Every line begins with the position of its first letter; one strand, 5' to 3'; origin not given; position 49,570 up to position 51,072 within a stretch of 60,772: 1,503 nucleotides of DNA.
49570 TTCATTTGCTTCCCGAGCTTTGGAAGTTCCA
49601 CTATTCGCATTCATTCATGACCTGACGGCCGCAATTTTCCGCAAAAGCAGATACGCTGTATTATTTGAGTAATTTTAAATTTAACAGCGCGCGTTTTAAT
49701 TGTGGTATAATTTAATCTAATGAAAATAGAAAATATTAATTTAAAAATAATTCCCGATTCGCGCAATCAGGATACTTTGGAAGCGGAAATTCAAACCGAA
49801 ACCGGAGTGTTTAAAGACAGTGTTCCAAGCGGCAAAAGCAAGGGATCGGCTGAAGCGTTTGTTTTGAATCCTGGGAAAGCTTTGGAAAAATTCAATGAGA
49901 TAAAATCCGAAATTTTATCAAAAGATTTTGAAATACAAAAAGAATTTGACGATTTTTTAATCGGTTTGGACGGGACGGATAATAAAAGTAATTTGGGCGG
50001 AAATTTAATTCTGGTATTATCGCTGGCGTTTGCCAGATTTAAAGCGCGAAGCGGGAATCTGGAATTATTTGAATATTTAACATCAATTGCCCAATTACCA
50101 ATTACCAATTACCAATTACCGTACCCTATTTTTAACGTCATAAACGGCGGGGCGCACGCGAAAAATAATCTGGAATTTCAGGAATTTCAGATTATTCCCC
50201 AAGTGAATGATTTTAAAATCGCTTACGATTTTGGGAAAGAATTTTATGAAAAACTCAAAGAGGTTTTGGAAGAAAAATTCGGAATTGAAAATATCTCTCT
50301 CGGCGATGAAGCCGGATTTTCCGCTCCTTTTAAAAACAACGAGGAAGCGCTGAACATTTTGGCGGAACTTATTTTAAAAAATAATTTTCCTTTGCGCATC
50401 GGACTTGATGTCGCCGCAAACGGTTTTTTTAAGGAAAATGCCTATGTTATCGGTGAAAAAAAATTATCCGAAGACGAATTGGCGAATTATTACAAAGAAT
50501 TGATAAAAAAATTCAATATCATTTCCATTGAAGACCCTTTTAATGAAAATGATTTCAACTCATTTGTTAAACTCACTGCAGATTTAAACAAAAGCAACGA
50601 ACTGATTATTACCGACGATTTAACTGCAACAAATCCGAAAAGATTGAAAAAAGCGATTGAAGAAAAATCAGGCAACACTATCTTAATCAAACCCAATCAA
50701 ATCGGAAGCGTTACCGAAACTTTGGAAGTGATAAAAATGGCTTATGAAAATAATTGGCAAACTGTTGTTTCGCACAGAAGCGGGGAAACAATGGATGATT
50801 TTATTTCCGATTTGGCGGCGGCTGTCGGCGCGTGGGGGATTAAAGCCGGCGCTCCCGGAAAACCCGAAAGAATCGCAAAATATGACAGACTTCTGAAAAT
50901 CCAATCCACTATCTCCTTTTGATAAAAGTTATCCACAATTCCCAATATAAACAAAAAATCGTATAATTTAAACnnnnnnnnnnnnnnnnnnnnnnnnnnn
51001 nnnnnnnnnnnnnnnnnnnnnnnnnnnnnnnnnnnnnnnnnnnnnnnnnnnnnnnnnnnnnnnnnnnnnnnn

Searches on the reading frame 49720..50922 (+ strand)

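Call 99: search_protein_families(library=pfam, proteins=[window:49720-50922:+], max_evalue=0.001)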
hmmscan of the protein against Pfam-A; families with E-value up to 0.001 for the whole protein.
window:49720-50922:+ (400 aa): 3 families
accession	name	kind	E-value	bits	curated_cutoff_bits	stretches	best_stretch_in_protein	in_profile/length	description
PF00113.28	Enolase_C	-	3e-85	286.5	21.5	1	131-398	2-281/296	Enolase, C-terminal TIM barrel domain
PF03952.21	Enolase_N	-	2.6e-25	89.6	35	1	3-120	1-131/131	Enolase, N-terminal domain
PF13378.12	MR_MLE_C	-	6.9e-06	26.4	29.4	1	250-349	56-151/219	Enolase C-terminal domain-like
